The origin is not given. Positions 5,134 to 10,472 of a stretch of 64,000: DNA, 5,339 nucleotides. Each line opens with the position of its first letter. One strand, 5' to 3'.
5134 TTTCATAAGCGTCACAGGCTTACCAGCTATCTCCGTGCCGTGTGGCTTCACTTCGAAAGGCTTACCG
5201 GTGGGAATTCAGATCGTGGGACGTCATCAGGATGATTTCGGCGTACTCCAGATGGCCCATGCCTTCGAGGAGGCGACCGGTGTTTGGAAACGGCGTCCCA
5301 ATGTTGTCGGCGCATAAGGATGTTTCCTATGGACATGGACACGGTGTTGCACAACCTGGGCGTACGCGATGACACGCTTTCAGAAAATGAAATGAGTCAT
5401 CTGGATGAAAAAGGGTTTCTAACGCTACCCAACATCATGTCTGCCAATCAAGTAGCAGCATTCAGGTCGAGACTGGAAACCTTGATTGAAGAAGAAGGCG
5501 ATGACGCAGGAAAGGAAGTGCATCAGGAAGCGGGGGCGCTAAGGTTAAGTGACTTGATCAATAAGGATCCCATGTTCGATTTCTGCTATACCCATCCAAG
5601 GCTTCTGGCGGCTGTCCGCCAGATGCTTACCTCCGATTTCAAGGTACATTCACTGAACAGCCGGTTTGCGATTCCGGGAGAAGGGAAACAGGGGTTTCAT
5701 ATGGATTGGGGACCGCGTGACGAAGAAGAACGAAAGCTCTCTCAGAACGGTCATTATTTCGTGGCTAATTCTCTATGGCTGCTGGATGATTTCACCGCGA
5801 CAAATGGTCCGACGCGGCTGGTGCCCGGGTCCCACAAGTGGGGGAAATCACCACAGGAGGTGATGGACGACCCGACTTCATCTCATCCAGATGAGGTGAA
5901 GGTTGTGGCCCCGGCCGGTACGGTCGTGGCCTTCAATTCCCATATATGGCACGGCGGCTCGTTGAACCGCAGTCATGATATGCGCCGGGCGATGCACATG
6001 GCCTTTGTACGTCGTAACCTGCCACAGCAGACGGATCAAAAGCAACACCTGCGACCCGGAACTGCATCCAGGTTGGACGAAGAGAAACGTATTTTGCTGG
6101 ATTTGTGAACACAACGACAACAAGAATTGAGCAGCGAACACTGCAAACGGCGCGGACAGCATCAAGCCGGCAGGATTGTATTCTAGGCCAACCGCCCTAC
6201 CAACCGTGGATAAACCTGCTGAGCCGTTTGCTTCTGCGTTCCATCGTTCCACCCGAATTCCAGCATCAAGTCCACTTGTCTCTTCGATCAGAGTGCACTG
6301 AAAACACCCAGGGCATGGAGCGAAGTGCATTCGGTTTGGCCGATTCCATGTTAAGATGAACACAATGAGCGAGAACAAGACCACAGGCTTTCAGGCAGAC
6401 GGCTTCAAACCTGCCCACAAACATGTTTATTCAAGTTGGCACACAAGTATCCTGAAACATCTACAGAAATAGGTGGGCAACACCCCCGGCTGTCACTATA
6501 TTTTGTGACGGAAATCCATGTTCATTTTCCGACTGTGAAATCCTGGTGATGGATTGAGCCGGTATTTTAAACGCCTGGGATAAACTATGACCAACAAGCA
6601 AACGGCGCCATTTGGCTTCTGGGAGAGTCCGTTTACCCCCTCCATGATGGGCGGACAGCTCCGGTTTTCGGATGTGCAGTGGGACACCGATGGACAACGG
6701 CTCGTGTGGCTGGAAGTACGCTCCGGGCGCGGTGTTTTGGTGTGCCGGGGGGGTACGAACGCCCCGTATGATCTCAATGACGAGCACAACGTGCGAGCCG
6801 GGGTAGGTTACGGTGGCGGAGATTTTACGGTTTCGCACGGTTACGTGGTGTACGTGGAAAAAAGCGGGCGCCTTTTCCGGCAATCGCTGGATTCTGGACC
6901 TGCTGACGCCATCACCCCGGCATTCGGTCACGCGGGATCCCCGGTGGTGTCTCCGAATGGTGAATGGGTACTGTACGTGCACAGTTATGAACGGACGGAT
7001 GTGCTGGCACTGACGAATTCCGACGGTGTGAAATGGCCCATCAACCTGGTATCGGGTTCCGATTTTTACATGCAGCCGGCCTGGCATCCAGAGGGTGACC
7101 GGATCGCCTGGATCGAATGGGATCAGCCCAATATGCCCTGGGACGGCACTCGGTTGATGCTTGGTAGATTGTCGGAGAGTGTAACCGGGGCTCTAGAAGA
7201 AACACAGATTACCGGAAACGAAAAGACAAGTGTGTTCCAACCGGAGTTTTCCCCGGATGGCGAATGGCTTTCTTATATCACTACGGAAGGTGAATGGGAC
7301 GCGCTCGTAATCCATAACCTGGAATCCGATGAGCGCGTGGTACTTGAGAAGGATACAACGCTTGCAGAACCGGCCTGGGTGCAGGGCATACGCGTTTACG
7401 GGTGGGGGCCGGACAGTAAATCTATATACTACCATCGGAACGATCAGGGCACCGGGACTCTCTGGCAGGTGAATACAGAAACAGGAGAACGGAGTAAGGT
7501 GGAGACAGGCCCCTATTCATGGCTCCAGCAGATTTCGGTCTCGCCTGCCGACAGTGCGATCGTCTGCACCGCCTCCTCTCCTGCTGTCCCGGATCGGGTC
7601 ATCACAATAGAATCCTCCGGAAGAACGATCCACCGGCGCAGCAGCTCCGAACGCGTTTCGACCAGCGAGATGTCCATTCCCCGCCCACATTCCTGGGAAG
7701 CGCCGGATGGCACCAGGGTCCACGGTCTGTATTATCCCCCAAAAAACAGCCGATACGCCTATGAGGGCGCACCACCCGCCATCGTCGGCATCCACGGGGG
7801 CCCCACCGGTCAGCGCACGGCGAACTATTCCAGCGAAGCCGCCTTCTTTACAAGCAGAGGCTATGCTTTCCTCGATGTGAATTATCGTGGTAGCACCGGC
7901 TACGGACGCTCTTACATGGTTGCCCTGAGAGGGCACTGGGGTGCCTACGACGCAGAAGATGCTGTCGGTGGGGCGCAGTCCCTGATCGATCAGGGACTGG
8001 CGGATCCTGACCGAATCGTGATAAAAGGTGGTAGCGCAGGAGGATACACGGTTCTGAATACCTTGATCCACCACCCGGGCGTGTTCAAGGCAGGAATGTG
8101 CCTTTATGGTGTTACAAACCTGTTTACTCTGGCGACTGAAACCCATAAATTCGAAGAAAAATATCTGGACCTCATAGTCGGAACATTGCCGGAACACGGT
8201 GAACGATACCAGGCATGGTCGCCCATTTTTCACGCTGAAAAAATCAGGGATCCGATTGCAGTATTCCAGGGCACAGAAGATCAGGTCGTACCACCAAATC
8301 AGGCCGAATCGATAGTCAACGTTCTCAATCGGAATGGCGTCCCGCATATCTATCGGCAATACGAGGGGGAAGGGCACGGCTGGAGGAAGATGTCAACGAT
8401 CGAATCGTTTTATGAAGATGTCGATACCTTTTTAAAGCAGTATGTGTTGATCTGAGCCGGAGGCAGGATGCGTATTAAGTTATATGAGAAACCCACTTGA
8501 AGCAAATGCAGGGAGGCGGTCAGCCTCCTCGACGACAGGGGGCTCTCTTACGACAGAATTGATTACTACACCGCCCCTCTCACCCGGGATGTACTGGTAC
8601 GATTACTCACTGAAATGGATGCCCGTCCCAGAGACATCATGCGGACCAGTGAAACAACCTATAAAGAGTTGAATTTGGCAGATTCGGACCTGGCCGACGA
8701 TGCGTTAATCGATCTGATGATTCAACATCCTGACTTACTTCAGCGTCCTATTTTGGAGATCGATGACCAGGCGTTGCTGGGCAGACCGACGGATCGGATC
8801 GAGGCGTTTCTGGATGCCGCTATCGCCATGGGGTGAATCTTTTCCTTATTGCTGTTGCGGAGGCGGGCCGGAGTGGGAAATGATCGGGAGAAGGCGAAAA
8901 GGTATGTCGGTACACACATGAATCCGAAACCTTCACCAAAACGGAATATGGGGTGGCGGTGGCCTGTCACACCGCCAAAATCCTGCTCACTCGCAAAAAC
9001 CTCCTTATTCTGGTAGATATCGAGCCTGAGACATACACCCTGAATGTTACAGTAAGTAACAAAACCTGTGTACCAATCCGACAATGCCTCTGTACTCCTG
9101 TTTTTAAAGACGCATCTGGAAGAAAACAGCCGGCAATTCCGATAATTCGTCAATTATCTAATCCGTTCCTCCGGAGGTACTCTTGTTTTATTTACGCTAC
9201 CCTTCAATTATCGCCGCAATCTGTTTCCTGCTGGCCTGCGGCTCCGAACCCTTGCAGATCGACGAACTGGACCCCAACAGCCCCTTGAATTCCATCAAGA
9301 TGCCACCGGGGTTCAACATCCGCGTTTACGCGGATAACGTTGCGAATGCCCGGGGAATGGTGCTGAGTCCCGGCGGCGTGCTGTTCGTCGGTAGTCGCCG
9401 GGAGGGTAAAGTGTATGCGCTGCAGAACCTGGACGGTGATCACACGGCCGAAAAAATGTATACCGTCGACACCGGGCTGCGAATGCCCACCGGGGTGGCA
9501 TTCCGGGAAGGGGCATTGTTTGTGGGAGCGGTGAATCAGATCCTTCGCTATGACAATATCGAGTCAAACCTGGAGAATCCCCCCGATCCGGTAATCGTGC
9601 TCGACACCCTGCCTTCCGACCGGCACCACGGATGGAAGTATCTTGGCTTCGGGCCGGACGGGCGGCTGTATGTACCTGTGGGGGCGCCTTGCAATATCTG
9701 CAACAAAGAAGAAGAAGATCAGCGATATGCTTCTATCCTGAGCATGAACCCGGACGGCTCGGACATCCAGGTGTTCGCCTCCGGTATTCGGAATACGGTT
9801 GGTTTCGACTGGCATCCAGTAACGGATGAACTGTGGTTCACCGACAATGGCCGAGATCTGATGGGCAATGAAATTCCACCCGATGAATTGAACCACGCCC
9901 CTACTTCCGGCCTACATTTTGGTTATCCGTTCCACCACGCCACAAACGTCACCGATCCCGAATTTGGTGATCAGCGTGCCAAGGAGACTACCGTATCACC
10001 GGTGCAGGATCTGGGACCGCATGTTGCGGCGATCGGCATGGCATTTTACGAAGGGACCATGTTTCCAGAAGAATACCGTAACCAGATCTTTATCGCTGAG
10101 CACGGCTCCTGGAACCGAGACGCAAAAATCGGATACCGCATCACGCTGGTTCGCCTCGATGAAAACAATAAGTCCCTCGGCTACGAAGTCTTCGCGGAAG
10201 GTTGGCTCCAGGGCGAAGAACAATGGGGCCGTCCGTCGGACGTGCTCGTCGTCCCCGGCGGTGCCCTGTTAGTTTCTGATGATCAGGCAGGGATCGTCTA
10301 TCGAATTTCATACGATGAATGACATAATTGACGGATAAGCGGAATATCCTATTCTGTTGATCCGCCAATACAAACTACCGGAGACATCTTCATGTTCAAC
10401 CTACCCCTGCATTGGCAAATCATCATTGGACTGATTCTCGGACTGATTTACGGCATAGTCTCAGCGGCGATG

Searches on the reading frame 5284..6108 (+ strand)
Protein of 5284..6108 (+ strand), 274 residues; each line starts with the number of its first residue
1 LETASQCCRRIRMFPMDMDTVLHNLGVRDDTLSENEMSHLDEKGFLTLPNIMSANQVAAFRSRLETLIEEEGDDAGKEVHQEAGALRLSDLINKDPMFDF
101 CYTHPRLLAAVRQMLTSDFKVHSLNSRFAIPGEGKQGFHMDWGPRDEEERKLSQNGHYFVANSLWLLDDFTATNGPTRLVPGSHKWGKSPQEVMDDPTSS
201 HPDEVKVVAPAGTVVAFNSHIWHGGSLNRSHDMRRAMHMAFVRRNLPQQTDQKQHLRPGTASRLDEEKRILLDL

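Call 63: search_protein_families(library=pfam, proteins=[window:5284-6108:+], max_evalue=0.000001)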
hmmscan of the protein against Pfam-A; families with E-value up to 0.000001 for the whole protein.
window:5284-6108:+ (274 aa): 1 family
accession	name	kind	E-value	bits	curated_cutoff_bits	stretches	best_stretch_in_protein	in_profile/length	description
PF05721.19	PhyH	-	2.1e-26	94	22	1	41-236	2-213/213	Phytanoyl-CoA dioxygenase (PhyH)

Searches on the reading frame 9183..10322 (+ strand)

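Call 63: search_protein_families(library=pfam, proteins=[window:9183-10322:+], max_evalue=0.000001)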
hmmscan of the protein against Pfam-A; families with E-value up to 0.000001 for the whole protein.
window:9183-10322:+ (379 aa): 2 families
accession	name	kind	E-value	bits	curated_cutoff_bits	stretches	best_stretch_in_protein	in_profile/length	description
PF07995.17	GSDH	-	7.2e-18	65.4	25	1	145-367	111-324/332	Glucose / Sorbosone dehydrogenase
PF23500.1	DUF7133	-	2.1e-16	60.7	27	1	32-366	3-346/385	Domain of unknown function (DUF7133)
